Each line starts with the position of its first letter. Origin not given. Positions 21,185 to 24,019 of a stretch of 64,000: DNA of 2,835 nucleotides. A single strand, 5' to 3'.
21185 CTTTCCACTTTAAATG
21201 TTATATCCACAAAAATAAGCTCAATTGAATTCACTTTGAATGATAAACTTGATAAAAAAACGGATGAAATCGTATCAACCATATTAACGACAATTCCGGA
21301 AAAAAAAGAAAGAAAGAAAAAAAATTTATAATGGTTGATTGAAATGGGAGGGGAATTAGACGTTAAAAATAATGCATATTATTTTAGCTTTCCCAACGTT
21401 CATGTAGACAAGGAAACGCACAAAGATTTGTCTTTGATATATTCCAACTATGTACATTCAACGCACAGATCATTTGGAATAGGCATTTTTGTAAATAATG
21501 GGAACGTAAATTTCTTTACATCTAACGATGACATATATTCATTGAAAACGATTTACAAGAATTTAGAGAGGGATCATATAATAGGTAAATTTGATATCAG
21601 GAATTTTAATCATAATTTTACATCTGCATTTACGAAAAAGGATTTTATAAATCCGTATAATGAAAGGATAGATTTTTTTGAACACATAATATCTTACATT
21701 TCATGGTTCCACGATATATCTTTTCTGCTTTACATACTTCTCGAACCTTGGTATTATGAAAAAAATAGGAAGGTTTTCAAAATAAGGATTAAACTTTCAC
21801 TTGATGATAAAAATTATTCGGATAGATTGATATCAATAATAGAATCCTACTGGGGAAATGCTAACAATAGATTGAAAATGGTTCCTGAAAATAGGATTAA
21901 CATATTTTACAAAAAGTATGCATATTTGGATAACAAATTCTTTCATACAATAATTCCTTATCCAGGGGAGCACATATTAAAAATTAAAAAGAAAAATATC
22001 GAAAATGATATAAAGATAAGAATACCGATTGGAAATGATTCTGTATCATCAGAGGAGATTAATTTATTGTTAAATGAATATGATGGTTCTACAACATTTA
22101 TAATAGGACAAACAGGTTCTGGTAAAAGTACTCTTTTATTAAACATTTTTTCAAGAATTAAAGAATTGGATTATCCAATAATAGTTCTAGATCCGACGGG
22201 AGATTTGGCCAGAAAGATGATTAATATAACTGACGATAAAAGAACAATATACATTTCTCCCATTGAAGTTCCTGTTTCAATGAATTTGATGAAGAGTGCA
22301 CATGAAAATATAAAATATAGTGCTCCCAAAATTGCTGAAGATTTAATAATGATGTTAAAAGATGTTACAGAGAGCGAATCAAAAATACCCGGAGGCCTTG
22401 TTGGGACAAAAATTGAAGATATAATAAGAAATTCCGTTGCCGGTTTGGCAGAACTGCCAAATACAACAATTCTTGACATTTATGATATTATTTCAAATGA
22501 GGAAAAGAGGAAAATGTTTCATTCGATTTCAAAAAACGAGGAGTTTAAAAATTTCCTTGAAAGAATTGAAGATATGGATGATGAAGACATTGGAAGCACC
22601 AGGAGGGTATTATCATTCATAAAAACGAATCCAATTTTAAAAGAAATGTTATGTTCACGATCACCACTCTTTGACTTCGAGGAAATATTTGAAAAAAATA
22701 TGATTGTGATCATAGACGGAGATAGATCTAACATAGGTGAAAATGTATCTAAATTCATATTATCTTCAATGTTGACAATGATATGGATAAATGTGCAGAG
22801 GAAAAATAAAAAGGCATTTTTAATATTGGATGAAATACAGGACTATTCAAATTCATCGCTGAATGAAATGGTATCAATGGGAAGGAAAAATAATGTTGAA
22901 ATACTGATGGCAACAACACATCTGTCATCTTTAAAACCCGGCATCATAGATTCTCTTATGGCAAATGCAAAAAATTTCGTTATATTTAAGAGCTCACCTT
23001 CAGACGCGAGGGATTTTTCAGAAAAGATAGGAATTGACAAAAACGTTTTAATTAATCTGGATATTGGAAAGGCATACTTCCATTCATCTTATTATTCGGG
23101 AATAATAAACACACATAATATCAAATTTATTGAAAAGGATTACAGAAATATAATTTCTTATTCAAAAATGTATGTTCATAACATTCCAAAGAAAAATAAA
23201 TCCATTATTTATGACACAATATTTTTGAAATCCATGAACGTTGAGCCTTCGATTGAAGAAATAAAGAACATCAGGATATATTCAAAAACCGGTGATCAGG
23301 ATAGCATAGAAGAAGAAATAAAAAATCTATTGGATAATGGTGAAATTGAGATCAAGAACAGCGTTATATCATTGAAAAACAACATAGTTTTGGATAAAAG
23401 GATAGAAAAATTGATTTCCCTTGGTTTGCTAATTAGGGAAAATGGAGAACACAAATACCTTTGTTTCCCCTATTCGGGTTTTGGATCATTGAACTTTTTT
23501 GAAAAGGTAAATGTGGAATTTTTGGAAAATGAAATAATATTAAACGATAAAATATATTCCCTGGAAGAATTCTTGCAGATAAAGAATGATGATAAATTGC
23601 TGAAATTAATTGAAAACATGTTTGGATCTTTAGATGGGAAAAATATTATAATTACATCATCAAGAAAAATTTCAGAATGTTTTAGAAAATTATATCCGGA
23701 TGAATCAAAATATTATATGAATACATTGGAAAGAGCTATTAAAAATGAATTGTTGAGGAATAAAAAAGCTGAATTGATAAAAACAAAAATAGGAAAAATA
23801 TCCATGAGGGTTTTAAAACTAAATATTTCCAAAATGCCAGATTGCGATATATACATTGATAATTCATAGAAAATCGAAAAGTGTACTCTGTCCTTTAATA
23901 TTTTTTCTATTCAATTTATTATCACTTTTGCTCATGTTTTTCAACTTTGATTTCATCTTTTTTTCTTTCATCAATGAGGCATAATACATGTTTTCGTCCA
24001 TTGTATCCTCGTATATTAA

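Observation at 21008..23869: Coiled-coil protein plus 844-aa FtsK/HerA/T4CP-like NTPase with novel N-terminal domain: candidate uncharacterised two-gene system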

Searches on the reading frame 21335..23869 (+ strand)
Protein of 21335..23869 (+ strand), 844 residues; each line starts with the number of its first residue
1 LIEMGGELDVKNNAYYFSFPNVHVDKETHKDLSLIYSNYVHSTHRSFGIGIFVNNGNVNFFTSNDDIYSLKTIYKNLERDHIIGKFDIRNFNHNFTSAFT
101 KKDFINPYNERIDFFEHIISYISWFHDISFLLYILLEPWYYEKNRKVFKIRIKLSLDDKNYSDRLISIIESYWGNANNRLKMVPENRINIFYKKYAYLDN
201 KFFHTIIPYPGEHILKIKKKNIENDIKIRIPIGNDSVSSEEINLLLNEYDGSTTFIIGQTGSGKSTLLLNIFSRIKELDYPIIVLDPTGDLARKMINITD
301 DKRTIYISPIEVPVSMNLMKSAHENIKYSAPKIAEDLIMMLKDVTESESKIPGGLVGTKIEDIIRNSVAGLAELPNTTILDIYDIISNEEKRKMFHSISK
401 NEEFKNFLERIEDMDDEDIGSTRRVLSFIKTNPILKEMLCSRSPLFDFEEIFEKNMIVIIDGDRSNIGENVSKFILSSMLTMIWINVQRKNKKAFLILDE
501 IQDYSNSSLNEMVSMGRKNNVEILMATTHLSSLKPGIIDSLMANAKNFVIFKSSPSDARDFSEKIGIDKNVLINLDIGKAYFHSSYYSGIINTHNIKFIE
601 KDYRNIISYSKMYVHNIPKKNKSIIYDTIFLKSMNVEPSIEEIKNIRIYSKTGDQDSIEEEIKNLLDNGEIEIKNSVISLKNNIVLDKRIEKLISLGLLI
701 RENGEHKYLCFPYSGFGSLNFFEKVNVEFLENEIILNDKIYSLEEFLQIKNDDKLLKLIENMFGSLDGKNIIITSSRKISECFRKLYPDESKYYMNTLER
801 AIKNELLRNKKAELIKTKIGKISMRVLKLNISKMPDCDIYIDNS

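Call 6: search_protein_families(library=pfam, proteins=[window:21335-23869:+], max_evalue=0.01)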
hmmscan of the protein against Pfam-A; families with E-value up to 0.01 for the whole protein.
window:21335-23869:+ (844 aa): 15 families
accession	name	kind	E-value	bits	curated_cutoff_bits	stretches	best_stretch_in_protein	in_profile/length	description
PF13401.12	AAA_22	-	4.8e-07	30.6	27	0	476-527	68-122/130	AAA domain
PF01935.23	DUF87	-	2.5e-06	28.2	23.2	1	256-321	28-103/220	Helicase HerA, central domain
PF10412.15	TrwB_AAD_bind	-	3e-06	26.8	20.5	1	252-565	16-323/387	Type IV secretion-system coupling protein DNA-binding domain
PF00270.35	DEAD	-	2.6e-05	24.5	26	1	245-299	11-65/167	DEAD/DEAH box helicase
PF01637.24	ATPase_2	-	3.3e-05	24.3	33.2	1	241-306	10-75/225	ATPase domain predominantly from Archaea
PF13173.12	AAA_14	-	0.00013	22.4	27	0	453-551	28-121/129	AAA domain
PF25199.1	nSTAND_NTPase5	-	0.00019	21.7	34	0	244-291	34-82/145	Novel STAND NTPase 5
PF09188.15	DUF1951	-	0.00026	21.3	24.4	1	372-471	33-132/137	Domain of unknown function (DUF1951)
PF13245.12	AAA_19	-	0.00037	21.1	25.1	1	251-516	11-114/134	AAA domain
PF00005.33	ABC_tran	-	0.00081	20.4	25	1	249-277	9-37/137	ABC transporter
PF13555.12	AAA_29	-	0.0014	18.7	27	1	250-268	22-39/61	P-loop containing region of AAA domain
PF13604.12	AAA_30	-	0.0028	17.9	27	0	253-296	20-63/191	AAA domain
PF03193.22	RsgA_GTPase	-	0.0031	17.8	30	1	237-273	92-128/174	RsgA GTPase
PF13191.12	AAA_16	-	0.0044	18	32.6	0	241-277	8-50/167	AAA ATPase domain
PF00931.28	NB-ARC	-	0.0094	15.7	23.5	0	243-278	10-45/248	NB-ARC domain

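Call 7: search_protein_families(library=ncbifam, proteins=[window:21335-23869:+], max_evalue=0.1)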
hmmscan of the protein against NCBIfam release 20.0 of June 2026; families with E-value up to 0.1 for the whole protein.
window:21335-23869:+ (844 aa): 18 families
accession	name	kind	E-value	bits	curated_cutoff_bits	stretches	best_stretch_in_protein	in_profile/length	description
TIGR03743.1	SXT_TraD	subfamily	5.9e-05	21.7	366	1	241-291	166-215/636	conjugative transfer system coupling protein TraD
NF042943.1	HerA_antiphage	equivalog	0.0013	17.3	800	1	212-304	119-210/566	anti-phage-associated helicase HerA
TIGR03608.1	L_ocin_972_ABC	subfamily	0.0015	18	254.85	1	246-286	19-58/206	putative bacteriocin export ABC transporter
TIGR03924.1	T7SS_EccC_a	equivalog_domain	0.002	16.9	509.15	1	223-271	420-470/673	type VII secretion protein EccCa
TIGR04521.1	ECF_ATPase_2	equivalog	0.0033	16.5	330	1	249-270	29-50/279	energy-coupling factor transporter ATPase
NF010155.0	PRK13634.1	equivalog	0.0078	15.5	413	1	217-271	3-53/290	energy-coupling factor ABC transporter ATP-binding protein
TIGR02324.1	CP_lyasePhnL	equivalog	0.013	15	256.3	1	240-274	25-57/224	phosphonate C-P lyase system protein PhnL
TIGR02315.1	ABC_phnC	equivalog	0.014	14.8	266.1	1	235-277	14-53/243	phosphonate ABC transporter ATP-binding protein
NF010404.0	PRK13830.1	subfamily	0.015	13.1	810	0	242-277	447-482/818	conjugal transfer protein TrbE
TIGR02211.1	LolD_lipo_ex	equivalog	0.019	14.5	307.75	1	246-269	26-49/221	lipoprotein-releasing ABC transporter ATP-binding protein LolD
TIGR02203.1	MsbA_lipidA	equivalog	0.023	13.2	602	1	240-288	350-395/572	lipid A export permease/ATP-binding protein MsbA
TIGR03420.1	DnaA_homol_Hda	equivalog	0.025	14.1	194.8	1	246-292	33-79/226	DnaA regulatory inactivator Hda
TIGR03015.1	pepcterm_ATPase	hypoth_equivalog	0.041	13.3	324.5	0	469-512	100-143/269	XrtA/PEP-CTERM system-associated ATPase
TIGR02868.1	CydC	equivalog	0.056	12.1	329.05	1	238-272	350-382/530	thiol reductant ABC exporter subunit CydC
TIGR00455.1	apsK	equivalog_domain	0.069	12.8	138.7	0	245-296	12-61/184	adenylyl-sulfate kinase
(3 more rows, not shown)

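Call 8: search_protein_families(library=padloc, proteins=[window:21335-23869:+], max_evalue=0.1)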
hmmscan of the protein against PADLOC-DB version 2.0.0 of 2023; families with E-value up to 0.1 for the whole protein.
window:21335-23869:+ (844 aa): 6 families
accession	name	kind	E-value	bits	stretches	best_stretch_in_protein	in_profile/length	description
PDLC04140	mad8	-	2e-21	74.8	1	228-586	2-290/314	mads_8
PDLC04105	HerA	-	6.7e-05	19.6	1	241-293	156-209/576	-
PDLC04135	mad3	-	0.0037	14.9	1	251-271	22-42/374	mads_3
PDLC04100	HerA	-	0.0065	13.2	1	223-291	135-204/580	-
PDLC02185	HerA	-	0.01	12.6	1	221-300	135-214/585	-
PDLC04476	PDC-M16A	-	0.011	12.2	1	250-301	23-75/691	-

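Call 9: search_solved_structures(query=window:21335-23869:+, max_evalue=1, show_alignments=2)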
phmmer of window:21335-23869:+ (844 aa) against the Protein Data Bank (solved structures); distinct sequences matched with E-value up to 1: 17.
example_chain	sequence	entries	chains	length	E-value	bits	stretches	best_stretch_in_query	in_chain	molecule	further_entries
8ep6_A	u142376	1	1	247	0.013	16.8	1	123-226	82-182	Beta-lactamase Class D Cpin_0907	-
7k3m_A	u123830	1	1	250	0.014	16.7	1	123-225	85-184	Beta-lactamase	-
8a8h_A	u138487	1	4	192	0.064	14.5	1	237-295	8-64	APS kinase from Methanothermococcus thermolithotrophicus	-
9x46_B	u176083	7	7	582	0.089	14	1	251-339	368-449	Lipid/multidrug/protein-type ABC exporter, ATP binding/membrane-spanning protein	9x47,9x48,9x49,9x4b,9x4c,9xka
9x4a_B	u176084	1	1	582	0.089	14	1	251-339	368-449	Lipid/multidrug/protein-type ABC exporter, ATP binding/membrane-spanning protein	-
7vlu_A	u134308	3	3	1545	0.3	12.3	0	247-279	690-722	ATP-binding cassette sub-family C member 9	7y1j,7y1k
7mit_E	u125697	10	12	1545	0.3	12.3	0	247-279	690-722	Isoform SUR2B of ATP-binding cassette sub-family C member 9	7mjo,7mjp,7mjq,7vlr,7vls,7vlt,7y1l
9x1l_A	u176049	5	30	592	0.38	12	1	244-312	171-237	DNA helicase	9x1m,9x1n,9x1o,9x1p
8f4b_A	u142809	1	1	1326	0.55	11.4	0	250-288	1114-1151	Multidrug resistance-associated protein 1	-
5uj9_A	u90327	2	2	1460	0.68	11.1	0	250-288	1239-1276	bovine multidrug resistance protein 1 (MRP1),Multidrug resistance-associated protein 1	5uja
9j9f_A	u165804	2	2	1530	0.75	11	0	250-288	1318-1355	Multidrug resistance-associated protein 1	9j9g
6uy0_A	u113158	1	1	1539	0.76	11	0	250-288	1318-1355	Multidrug resistance-associated protein 1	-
3b5x_A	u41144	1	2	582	0.76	11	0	250-290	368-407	Lipid A export ATP-binding/permease protein msbA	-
9lg6_A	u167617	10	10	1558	0.78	10.9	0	250-288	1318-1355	Multidrug resistance-associated protein 1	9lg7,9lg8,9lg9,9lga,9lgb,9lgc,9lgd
9kwi_B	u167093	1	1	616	0.86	10.8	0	247-291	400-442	ABC transporter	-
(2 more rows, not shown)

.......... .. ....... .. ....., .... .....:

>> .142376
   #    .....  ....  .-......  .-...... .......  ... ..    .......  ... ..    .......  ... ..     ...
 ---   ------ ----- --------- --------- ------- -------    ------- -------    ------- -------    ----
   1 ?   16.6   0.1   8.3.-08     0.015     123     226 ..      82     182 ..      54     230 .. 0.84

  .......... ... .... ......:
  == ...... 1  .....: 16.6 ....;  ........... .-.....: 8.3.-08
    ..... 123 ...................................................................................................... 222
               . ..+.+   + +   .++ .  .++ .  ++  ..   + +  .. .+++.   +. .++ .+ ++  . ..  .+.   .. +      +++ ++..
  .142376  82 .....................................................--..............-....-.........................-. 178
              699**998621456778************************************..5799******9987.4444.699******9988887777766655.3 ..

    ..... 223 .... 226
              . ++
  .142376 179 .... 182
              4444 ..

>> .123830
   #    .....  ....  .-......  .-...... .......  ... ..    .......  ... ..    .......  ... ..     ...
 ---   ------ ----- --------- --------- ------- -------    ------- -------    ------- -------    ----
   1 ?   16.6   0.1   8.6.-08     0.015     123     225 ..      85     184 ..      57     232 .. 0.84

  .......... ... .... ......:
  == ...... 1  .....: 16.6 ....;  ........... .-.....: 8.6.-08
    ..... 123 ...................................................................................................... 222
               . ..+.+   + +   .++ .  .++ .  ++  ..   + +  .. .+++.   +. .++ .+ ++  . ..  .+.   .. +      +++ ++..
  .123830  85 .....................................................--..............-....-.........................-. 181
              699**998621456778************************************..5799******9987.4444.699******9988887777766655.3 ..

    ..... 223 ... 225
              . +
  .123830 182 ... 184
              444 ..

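Call 10: find_homologous_proteins(query=window:21335-23869:+)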
Query window:21335-23869:+ (844 aa): 14 proteins with E <= 0.001 among 8000 candidates.
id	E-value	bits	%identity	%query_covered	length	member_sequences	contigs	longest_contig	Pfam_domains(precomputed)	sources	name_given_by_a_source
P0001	0.0e+0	1759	95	100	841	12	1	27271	PF13173.13,PF10412.16,PF00270.36,PF01935.24,PF13401.13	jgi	-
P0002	0.0e+0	1154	62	100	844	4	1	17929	PF13173.13,PF10412.16,PF00270.36,PF12846.14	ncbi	ncbi:MAG: type IV secretion system DNA-binding domain-containing protein [Thermoplasmata archaeon]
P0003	3.1e-131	457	36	96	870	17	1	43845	PF10412.16,PF01935.24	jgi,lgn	jgi:energy-coupling factor transporter ATP-binding protein EcfA2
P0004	2.2e-126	441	34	96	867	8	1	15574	PF10412.16,PF01935.24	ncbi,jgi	ncbi:MAG: helicase HerA domain-containing protein [Thermoplasmata archaeon]|jgi:energy-coupling fact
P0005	9.8e-110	386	36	92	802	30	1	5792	PF01935.24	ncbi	ncbi:MAG: DUF87 domain-containing protein, partial [Thermoplasmata archaeon]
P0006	4.0e-17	80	23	43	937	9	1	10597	PF26449.1,PF10412.16,PF01935.24,PF12696.14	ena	-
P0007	5.7e-17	79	24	36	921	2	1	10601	PF26449.1,PF10412.16,PF01935.24,PF02534.21,PF12696.14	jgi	jgi:hypothetical protein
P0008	6.3e-17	79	28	36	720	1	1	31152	PF10412.16,PF01935.24,PF13401.13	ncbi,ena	-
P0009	3.8e-12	63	24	39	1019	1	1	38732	PF26449.1,PF10412.16,PF01935.24,PF12696.14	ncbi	ncbi:MAG: type IV secretory system conjugative DNA transfer family protein [Pyrinomonadaceae bacteri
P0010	6.9e-12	62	23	36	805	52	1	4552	PF10412.16,PF02534.21,PF12696.14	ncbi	-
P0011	1.1e-9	55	25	37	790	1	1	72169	PF26449.1,PF10412.16,PF01935.24,PF02534.21,PF12696.14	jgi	jgi:hypothetical protein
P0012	1.1e-7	48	20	43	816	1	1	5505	PF26449.1,PF10412.16,PF01935.24,PF02534.21,PF12696.14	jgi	jgi:energy-coupling factor transporter ATP-binding protein EcfA2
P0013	3.7e-7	47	22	39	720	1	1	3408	PF10412.16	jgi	jgi:hypothetical protein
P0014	3.3e-4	37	24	36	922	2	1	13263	PF26449.1,PF10412.16,PF02534.21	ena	-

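Call 11: find_encoding_contigs(protein=P0002, flank=8000, max_places=3)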
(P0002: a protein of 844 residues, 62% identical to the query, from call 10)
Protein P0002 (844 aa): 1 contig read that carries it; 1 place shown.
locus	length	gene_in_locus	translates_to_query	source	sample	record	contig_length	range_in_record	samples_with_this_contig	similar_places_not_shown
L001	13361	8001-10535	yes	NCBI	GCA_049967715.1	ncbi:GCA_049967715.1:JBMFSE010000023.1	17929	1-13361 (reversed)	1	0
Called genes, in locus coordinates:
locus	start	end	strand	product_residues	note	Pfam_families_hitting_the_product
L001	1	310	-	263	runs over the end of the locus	PF00528:BPD_transp_1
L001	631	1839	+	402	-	PF07690:MFS_1, PF05977:MFS_3, PF07690:MFS_1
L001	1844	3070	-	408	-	PF00999:Na_H_Exchanger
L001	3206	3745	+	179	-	PF00571:CBS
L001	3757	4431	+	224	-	PF00753:Lactamase_B, PF13483:Lactamase_B_3, PF12706:Lactamase_B_2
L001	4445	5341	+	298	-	PF01180:DHO_dh, PF01207:Dus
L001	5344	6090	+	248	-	PF10418:DHODB_Fe-S_bind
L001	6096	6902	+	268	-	PF01040:UbiA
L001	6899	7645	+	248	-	PF01884:PcrB, PF05690:ThiG (faint), PF00977:His_biosynth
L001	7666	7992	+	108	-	PF10158:LOH1CR12 (weak)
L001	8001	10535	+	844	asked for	PF12846:AAA_10 (faint), PF00270:DEAD (faint), PF10412:TrwB_AAD_bind (faint), PF13173:AAA_14 (faint)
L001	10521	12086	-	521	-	PF04851:ResIII, PF12340:DUF3638 (faint), PF13086:AAA_11 (faint), PF18766:SWI2_SNF2 (weak), PF00270:DEAD, PF21210:RNA_helicase_helical, PF00271:Helicase_C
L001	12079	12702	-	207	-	PF01914:MarC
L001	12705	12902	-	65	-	-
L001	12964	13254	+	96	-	-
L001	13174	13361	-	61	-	PF07282:Cas12f1-like_TNB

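Call 12: find_encoding_contigs(protein=P0003, flank=8000, max_places=3)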
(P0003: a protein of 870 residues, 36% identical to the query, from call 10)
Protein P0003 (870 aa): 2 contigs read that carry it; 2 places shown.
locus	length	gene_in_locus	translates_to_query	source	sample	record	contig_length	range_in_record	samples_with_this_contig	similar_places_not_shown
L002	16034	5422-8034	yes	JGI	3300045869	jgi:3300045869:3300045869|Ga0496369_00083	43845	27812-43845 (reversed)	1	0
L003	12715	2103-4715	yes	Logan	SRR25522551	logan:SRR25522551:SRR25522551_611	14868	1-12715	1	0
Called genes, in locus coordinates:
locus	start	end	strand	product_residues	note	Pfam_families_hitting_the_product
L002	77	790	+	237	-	PF00037:Fer4 (faint), PF12797:Fer4_2 (faint), PF12837:Fer4_6 (faint), PF13237:Fer4_10 (faint), PF14697:Fer4_21, PF12838:Fer4_7, PF13187:Fer4_9 (faint), PF12838:Fer4_7 (weak), +1 more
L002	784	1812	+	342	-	PF13593:SBF_like, PF01758:SBF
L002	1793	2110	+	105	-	PF01022:HTH_5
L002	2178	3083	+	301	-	PF01180:DHO_dh, PF01207:Dus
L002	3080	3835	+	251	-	PF10418:DHODB_Fe-S_bind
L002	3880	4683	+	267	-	PF01040:UbiA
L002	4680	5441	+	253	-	PF01884:PcrB, PF00977:His_biosynth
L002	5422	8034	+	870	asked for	PF01935:DUF87, PF10412:TrwB_AAD_bind (weak)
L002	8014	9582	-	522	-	PF04851:ResIII, PF00270:DEAD, PF18766:SWI2_SNF2 (weak), PF16203:ERCC3_RAD25_C (faint), PF21210:RNA_helicase_helical (weak), PF00271:Helicase_C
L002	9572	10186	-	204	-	PF01914:MarC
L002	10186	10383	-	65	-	-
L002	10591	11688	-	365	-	PF07690:MFS_1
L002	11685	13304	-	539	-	PF02538:Hydantoinase_B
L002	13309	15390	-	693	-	PF05378:Hydant_A_N, PF01968:Hydantoinase_A, PF19278:Hydant_A_C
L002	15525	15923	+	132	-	PF01951:Archease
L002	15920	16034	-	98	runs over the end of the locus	PF01883:FeS_assembly_P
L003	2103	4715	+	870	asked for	PF01935:DUF87, PF10412:TrwB_AAD_bind (weak)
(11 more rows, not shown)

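Call 13: find_encoding_contigs(protein=P0004, flank=8000, max_places=3)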
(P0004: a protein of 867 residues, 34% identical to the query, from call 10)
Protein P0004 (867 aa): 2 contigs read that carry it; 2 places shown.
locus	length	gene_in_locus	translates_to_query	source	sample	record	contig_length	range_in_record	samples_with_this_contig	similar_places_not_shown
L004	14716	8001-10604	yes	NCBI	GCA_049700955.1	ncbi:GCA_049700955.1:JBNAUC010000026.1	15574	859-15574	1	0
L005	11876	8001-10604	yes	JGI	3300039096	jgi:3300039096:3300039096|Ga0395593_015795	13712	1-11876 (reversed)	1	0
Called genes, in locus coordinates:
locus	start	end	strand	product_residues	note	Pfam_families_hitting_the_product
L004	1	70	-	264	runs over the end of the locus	PF01694:Rhomboid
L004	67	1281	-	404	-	PF01676:Metalloenzyme, PF10143:PhosphMutase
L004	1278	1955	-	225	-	PF01940:DUF92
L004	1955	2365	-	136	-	PF03479:PCC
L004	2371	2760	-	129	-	-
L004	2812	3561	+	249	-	PF01416:PseudoU_synth_1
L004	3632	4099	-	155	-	PF08745:PIN_5 (faint), PF17146:PIN_6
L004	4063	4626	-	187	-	PF02441:Flavoprotein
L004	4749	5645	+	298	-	PF01180:DHO_dh, PF01207:Dus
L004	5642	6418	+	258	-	PF10418:DHODB_Fe-S_bind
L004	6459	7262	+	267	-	PF01040:UbiA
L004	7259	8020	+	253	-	PF01884:PcrB, PF05690:ThiG (faint), PF00977:His_biosynth (weak)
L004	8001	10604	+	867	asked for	PF01935:DUF87, PF10412:TrwB_AAD_bind (faint)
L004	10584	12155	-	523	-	PF00270:DEAD, PF04851:ResIII, PF18766:SWI2_SNF2 (faint), PF21210:RNA_helicase_helical, PF22590:Cas3-like_C_2 (faint), PF00271:Helicase_C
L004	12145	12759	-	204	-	PF01914:MarC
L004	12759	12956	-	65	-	-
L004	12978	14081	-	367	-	PF07690:MFS_1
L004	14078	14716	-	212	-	PF02538:Hydantoinase_B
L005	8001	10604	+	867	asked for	PF01935:DUF87, PF10412:TrwB_AAD_bind (faint)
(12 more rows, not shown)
